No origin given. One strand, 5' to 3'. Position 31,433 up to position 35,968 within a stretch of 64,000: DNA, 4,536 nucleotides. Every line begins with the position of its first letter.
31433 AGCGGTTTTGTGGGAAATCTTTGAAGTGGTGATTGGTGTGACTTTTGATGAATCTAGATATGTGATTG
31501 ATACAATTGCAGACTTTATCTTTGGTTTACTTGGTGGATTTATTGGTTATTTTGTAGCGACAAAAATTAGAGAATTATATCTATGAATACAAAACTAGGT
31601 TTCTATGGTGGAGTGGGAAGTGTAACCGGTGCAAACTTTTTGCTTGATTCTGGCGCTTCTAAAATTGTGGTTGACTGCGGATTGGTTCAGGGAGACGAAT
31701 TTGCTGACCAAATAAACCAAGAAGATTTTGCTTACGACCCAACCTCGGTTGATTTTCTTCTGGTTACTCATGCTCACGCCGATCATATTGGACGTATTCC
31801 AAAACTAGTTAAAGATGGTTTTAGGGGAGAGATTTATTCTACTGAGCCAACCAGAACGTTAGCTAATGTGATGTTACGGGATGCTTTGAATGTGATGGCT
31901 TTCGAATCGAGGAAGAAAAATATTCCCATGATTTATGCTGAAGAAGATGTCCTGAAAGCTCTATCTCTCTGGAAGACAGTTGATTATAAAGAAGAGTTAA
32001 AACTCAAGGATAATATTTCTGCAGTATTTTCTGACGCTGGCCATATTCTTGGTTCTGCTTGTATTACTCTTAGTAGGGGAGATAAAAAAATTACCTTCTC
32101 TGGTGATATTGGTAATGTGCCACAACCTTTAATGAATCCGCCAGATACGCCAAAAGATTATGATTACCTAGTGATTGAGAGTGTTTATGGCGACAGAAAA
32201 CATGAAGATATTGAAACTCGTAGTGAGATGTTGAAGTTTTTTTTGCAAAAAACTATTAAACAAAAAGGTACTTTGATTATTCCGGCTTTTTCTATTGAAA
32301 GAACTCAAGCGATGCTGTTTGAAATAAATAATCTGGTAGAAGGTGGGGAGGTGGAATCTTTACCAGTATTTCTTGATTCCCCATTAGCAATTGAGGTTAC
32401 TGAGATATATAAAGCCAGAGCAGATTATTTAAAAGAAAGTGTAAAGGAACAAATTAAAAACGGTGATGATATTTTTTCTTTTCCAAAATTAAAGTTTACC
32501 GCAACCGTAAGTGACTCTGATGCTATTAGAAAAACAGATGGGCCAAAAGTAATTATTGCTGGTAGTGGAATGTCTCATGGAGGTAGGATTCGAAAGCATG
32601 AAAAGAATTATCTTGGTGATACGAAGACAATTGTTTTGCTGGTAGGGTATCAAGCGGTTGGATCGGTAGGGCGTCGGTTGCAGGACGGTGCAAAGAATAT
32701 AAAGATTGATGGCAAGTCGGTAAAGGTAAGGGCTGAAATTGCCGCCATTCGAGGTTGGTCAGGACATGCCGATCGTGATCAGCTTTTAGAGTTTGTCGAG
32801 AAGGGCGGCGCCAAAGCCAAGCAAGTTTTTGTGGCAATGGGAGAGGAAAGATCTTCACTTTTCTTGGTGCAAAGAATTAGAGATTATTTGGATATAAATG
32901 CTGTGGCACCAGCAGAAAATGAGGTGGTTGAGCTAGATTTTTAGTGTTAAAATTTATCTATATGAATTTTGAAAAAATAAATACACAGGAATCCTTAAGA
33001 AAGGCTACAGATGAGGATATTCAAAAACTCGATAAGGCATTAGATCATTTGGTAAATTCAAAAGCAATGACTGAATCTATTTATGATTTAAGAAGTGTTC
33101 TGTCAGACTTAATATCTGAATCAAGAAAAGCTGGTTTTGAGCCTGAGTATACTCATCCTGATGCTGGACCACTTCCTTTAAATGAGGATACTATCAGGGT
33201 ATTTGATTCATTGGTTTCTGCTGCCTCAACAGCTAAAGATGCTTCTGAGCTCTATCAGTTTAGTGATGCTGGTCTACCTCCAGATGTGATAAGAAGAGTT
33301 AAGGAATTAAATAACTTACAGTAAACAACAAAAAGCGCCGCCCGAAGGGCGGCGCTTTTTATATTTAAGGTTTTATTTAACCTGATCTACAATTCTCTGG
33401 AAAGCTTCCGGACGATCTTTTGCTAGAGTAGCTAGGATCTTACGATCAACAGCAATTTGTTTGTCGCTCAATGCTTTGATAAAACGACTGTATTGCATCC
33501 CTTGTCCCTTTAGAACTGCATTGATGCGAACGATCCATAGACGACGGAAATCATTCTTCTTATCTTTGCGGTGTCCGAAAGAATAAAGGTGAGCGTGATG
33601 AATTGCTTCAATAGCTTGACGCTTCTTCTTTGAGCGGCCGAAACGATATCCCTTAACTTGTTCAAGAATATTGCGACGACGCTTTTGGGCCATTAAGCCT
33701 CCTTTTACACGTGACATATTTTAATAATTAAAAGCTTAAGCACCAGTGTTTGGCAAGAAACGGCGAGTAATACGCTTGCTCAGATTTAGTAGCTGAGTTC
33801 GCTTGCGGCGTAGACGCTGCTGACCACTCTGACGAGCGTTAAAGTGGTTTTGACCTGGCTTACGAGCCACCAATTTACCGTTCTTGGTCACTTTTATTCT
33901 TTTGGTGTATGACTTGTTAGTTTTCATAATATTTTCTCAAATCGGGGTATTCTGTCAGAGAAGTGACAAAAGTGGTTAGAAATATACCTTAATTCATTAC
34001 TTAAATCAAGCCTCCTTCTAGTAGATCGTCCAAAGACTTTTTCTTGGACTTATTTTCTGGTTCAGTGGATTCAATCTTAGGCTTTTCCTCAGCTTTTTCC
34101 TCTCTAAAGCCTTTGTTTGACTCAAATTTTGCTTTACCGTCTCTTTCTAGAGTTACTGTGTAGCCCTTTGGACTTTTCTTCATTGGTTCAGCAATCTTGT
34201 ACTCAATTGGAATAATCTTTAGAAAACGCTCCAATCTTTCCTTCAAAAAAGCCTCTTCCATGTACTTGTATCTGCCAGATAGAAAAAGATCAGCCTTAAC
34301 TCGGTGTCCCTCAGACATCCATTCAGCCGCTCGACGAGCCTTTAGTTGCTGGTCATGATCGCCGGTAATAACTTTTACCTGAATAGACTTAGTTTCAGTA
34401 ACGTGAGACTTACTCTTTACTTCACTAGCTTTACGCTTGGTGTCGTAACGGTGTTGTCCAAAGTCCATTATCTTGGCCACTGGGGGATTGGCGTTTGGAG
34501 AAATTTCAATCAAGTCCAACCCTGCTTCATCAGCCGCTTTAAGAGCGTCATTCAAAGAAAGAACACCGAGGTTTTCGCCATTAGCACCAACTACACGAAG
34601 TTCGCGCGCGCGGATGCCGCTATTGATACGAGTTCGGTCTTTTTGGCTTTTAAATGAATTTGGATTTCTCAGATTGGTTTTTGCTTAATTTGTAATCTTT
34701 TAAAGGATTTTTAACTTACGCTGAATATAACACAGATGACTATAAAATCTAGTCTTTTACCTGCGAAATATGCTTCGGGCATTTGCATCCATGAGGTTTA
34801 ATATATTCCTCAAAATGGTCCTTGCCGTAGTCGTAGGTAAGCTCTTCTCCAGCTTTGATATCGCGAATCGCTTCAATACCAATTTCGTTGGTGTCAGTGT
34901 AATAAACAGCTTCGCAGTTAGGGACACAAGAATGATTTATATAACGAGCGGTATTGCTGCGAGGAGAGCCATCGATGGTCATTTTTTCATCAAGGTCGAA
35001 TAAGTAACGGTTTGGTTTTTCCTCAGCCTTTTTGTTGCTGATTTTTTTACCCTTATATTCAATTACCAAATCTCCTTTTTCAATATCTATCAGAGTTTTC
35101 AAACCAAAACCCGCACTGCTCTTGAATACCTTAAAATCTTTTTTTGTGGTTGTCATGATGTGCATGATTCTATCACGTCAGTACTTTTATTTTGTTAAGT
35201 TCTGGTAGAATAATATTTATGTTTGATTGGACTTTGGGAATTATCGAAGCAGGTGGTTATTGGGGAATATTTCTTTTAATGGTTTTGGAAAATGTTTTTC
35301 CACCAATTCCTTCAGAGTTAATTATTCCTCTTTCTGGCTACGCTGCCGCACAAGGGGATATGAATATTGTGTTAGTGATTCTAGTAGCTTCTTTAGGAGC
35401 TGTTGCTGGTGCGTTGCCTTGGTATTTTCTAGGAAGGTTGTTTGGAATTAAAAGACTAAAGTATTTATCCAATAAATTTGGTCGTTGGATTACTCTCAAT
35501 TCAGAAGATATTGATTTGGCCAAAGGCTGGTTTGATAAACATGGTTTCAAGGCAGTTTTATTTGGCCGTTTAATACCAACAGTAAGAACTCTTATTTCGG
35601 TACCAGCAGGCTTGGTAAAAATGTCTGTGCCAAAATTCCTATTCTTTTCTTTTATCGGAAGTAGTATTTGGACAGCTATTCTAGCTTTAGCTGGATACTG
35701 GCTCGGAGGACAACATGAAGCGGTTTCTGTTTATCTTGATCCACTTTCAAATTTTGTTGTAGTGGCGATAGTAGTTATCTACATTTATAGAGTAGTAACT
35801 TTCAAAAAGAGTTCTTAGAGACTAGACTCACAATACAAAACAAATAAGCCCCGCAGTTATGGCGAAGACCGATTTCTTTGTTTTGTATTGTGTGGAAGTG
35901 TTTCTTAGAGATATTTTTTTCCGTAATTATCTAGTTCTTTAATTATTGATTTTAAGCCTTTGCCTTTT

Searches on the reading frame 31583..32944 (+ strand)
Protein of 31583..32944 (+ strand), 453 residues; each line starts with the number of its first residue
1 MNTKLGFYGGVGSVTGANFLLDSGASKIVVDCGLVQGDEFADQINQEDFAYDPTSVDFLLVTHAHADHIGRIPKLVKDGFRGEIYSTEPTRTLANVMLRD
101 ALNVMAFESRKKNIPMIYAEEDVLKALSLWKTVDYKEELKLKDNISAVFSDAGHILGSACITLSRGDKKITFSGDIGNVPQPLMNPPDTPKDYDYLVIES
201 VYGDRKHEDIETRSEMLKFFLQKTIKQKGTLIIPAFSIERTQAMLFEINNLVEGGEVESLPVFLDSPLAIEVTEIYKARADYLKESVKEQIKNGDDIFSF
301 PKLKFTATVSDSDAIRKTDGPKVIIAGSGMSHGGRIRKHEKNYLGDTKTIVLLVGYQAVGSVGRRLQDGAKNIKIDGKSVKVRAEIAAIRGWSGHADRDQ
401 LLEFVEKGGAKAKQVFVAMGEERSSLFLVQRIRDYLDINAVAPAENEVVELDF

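Call 55: search_protein_families(library=pfam, proteins=[window:31583-32944:+], max_evalue=0.0001)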
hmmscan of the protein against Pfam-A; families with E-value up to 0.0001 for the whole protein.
window:31583-32944:+ (453 aa): 5 families
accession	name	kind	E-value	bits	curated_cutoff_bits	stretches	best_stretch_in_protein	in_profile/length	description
PF10996.14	Beta-Casp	-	5.2e-33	114.6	27.7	1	241-366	1-120/120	Beta-Casp domain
PF16661.11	Lactamase_B_6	-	3e-11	43.5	27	1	22-172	3-158/193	Metallo-beta-lactamase superfamily domain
PF00753.33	Lactamase_B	-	4.6e-10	40.2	22.7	1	19-188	9-167/196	Metallo-beta-lactamase superfamily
PF07521.17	RMMBL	-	2.7e-09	37.3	21.6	1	380-443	2-63/63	Zn-dependent metallo-hydrolase RNA specificity domain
PF12706.13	Lactamase_B_2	-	6.1e-07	29.7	27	1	28-180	3-147/200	Beta-lactamase superfamily domain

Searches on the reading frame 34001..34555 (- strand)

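Call 69: search_protein_families(library=pfam, proteins=[window:34001-34555:-], max_evalue=0.0001)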
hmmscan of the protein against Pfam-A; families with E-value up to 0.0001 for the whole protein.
window:34001-34555:- (184 aa): 2 families
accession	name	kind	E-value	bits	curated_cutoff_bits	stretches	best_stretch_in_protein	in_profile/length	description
PF05198.21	IF3_N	-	2e-16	60.3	26.9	1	2-45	26-69/70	Translation initiation factor IF-3, N-terminal domain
PF00707.27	IF3_C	-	6e-09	36.2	34.8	1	54-128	2-75/86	Translation initiation factor IF-3, C-terminal domain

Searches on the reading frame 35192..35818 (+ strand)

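Call 69: search_protein_families(library=pfam, proteins=[window:35192-35818:+], max_evalue=0.0001)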
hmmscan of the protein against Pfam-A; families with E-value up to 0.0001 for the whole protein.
window:35192-35818:+ (208 aa): 1 family
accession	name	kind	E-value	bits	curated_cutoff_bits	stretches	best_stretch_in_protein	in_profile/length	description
PF09335.16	VTT_dom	-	3.4e-24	86.1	33.9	1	45-169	7-122/123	VTT domain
